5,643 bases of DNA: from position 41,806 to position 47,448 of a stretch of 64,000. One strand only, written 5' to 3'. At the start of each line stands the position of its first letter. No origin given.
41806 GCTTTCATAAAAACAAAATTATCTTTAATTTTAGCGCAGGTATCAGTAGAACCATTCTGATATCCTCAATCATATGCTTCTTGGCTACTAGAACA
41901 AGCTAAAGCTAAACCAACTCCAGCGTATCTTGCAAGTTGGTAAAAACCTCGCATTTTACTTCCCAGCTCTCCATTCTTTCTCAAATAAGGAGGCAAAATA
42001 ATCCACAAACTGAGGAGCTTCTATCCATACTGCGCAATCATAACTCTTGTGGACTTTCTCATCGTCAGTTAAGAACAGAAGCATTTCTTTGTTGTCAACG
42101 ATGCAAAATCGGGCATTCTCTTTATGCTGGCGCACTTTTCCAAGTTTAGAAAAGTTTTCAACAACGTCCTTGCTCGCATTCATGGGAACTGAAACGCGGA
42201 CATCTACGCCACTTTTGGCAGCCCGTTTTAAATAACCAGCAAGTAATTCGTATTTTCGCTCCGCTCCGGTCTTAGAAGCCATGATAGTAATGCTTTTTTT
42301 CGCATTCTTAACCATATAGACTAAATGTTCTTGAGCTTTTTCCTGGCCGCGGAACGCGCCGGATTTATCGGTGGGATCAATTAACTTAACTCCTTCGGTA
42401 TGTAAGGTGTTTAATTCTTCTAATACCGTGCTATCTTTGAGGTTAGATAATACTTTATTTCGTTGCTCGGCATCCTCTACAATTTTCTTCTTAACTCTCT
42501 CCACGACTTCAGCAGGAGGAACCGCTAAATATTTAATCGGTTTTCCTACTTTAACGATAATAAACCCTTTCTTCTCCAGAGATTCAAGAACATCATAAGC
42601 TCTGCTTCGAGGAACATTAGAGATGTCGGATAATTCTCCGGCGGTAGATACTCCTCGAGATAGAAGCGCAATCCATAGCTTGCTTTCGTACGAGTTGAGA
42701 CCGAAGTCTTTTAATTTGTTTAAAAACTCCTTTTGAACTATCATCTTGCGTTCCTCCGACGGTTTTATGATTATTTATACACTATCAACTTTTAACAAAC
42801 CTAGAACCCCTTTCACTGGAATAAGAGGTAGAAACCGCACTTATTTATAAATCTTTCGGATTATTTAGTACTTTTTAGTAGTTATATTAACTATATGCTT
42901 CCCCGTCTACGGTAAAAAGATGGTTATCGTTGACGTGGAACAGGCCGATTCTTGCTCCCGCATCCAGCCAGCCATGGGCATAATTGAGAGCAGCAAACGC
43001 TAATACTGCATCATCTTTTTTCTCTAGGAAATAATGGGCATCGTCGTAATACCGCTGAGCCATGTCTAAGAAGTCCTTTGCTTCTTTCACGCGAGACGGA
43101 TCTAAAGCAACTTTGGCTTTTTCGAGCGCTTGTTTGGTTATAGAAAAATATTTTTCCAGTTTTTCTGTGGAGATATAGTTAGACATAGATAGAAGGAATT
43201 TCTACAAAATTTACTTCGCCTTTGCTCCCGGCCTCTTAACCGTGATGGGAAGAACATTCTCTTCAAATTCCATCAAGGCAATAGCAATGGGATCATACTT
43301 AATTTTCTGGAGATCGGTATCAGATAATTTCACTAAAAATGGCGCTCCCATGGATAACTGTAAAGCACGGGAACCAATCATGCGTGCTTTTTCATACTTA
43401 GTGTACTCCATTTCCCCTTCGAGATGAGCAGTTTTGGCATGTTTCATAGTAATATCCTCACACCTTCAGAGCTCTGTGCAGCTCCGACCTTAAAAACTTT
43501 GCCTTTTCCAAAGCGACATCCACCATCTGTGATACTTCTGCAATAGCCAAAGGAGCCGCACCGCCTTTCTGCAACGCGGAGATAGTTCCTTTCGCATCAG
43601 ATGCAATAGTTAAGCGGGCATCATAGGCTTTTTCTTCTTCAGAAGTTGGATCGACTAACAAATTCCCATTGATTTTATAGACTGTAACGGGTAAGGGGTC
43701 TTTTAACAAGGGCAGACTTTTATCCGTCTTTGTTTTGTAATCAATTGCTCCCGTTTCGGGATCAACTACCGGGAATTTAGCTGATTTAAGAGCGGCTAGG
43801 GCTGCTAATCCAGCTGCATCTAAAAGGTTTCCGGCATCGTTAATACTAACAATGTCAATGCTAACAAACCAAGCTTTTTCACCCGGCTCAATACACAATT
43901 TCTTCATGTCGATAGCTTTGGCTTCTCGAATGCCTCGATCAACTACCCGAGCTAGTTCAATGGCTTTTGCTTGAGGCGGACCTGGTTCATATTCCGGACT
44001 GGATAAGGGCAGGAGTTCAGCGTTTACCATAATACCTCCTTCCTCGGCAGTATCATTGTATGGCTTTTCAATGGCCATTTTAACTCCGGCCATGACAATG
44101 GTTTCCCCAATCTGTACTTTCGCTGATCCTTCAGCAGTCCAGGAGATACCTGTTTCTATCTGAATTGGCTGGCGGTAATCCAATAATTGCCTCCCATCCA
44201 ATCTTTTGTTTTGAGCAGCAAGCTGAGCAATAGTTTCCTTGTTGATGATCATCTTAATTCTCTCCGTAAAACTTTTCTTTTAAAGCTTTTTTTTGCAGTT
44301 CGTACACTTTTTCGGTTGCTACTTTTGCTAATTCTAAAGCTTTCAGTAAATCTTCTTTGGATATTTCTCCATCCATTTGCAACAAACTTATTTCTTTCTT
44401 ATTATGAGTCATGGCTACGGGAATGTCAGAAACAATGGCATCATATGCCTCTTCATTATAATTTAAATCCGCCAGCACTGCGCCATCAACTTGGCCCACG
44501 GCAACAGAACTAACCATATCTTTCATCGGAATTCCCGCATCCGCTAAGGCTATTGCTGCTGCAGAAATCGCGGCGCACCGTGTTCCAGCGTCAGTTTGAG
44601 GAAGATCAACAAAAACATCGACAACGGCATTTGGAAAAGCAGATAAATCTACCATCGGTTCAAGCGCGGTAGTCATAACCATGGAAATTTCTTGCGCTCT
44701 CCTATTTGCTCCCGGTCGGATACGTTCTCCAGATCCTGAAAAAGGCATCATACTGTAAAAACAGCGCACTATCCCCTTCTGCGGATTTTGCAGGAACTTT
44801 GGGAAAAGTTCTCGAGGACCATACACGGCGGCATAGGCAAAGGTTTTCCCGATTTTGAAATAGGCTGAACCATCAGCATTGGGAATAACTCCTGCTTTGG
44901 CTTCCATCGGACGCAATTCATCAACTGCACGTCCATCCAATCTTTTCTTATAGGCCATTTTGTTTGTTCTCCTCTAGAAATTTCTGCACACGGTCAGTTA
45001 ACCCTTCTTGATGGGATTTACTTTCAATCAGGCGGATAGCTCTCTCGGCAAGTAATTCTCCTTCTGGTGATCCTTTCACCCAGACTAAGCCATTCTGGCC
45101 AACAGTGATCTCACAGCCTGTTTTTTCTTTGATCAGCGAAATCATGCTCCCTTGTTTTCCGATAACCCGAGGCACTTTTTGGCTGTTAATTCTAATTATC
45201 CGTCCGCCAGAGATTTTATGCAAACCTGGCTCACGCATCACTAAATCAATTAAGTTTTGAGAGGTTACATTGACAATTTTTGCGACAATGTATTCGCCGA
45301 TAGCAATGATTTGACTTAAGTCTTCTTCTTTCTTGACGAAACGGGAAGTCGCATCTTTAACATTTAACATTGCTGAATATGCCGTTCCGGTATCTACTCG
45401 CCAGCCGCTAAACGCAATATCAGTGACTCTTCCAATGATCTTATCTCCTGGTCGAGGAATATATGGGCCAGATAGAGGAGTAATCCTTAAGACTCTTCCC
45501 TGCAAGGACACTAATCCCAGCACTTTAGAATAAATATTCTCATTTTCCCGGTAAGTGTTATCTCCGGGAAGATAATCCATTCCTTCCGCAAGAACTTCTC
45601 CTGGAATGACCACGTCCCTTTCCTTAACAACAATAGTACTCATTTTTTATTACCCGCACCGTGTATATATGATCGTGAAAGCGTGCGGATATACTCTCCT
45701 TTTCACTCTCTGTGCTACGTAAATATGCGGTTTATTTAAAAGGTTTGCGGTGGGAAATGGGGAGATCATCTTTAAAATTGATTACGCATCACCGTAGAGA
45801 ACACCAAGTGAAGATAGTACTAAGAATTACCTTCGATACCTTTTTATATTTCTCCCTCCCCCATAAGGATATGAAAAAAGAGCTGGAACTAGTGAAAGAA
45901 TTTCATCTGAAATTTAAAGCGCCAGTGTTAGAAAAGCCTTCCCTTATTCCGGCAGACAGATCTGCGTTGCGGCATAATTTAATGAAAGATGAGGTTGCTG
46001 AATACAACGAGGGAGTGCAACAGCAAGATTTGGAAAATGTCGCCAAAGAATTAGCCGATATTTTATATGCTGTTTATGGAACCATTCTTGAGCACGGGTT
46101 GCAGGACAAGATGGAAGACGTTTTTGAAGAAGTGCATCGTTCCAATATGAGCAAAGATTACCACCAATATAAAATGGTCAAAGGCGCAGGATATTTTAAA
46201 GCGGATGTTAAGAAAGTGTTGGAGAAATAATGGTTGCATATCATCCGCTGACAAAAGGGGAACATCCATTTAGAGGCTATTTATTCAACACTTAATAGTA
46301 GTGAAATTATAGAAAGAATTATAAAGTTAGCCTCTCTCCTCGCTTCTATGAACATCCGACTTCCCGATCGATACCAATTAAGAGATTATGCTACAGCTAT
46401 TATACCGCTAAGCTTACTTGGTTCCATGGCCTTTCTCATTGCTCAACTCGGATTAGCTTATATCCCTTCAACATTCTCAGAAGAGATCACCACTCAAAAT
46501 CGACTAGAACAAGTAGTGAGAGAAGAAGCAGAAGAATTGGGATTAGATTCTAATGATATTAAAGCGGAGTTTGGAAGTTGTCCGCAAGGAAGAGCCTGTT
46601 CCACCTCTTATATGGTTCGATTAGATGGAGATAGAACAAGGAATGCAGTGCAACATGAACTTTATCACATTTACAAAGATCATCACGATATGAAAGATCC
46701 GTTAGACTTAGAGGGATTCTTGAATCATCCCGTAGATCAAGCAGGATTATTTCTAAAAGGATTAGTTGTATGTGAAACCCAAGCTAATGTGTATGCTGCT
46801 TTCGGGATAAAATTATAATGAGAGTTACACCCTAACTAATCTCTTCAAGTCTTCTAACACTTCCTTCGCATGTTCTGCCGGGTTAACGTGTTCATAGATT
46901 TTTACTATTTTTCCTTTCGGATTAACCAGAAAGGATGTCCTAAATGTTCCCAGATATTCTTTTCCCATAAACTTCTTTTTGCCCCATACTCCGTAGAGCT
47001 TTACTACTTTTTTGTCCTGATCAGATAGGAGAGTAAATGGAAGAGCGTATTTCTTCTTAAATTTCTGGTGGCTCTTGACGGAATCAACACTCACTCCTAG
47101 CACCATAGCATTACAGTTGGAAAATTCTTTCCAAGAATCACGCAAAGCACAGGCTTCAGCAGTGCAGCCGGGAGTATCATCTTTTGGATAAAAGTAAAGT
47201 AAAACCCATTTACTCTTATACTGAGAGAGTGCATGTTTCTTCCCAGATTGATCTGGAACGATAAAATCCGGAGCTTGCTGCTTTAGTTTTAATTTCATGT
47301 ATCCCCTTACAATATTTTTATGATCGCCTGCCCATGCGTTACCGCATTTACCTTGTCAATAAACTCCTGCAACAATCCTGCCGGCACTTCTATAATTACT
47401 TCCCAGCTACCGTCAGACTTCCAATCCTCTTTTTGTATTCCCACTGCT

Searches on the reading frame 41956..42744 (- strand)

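Call 25: search_protein_families(library=pfam, proteins=[window:41956-42744:-], max_evalue=0.00001)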
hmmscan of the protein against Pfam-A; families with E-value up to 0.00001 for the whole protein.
window:41956-42744:- (262 aa): 2 families
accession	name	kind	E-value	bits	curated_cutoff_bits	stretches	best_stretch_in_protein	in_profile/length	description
PF01978.25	TrmB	-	2.2e-23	82.3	25.6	1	11-77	1-67/68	Sugar-specific transcriptional regulator TrmB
PF11495.14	Regulator_TrmB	-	1.6e-06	28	22.2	1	132-261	6-132/233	Archaeal transcriptional regulator TrmB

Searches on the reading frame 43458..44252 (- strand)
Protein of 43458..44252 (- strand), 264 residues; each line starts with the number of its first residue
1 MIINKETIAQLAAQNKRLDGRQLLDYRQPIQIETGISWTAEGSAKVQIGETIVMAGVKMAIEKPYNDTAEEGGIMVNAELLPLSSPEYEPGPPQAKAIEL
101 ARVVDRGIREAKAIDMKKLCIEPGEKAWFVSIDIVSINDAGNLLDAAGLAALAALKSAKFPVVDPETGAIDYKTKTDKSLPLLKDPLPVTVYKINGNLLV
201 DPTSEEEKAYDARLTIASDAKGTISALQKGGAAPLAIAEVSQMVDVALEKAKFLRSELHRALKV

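Call 25: search_protein_families(library=pfam, proteins=[window:43458-44252:-], max_evalue=0.00001)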
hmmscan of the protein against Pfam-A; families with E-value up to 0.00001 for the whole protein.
window:43458-44252:- (264 aa): 2 families
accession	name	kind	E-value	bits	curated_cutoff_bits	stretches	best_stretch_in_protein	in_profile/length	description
PF01138.27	RNase_PH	-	2.3e-29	102.9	25.5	1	29-161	4-130/130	3' exoribonuclease family, domain 1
PF03725.20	RNase_PH_C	-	9.6e-14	51.5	20.8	1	188-249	5-66/67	3' exoribonuclease family, domain 2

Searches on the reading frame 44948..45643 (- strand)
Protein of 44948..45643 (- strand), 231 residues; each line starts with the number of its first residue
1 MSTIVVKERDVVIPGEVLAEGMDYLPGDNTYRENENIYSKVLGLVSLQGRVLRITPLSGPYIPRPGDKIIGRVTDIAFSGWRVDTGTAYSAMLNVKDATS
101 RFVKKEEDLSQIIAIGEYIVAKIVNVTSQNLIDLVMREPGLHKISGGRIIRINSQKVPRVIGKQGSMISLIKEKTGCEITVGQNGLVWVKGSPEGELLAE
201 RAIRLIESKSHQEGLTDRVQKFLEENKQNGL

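Call 65: search_protein_families(library=pfam, proteins=[window:44948-45643:-], max_evalue=0.0001)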
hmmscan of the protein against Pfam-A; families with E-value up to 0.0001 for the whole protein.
window:44948-45643:- (231 aa): 5 families
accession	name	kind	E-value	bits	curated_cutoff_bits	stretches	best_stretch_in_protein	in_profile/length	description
PF22625.2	ECR1_N_2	-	8.6e-11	41.9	27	1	9-57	1-50/51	Exosome RNA binding protein RRP4 N-terminal domain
PF00013.35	KH_1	-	3.2e-10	40.1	21.5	1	150-205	4-63/66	KH domain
PF14382.12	ECR1_N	-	2e-09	37.5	27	1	11-46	1-36/38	Exosome complex exonuclease RRP4 N-terminal region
PF15985.11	KH_6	-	7.3e-09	36.3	27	1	147-193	1-45/47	KH domain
PF21266.3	RRP4_S1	-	4.4e-07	30.5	27.3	1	61-98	2-39/73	RRP4, S1 domain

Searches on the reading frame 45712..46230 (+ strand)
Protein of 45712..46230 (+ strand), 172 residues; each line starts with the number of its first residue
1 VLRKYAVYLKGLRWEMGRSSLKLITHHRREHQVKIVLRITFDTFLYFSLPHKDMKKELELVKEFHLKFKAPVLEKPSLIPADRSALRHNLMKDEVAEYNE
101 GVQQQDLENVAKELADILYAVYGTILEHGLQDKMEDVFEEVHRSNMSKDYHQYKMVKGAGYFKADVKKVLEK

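Call 64: search_protein_families(library=pfam, proteins=[window:45712-46230:+], max_evalue=0.0001)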
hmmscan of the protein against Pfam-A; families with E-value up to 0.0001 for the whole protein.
window:45712-46230:+ (172 aa): 2 families
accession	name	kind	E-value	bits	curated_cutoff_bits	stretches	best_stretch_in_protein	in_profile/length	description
PF01503.22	PRA-PH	-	2.6e-16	60.2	21.3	1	61-145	1-86/86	Phosphoribosyl-ATP pyrophosphohydrolase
PF03819.22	MazG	-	1.5e-05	25.6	22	1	91-141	10-62/74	MazG nucleotide pyrophosphohydrolase domain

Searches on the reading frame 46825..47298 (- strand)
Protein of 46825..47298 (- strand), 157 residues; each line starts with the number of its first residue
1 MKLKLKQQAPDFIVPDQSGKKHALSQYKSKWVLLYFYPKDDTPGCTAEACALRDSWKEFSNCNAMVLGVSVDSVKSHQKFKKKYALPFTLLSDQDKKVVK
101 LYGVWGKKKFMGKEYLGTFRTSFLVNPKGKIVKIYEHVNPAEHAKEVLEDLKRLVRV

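Call 65: search_protein_families(library=pfam, proteins=[window:46825-47298:-], max_evalue=0.0001)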
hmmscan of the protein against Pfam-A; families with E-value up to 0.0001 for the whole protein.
window:46825-47298:- (157 aa): 2 families
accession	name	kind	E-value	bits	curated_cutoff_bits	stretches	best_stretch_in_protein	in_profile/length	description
PF00578.27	AhpC-TSA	-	5.1e-42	143.2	26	1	6-133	2-123/124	AhpC/TSA family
PF08534.16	Redoxin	-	4.3e-21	75.7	26.6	1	6-144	3-140/148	Redoxin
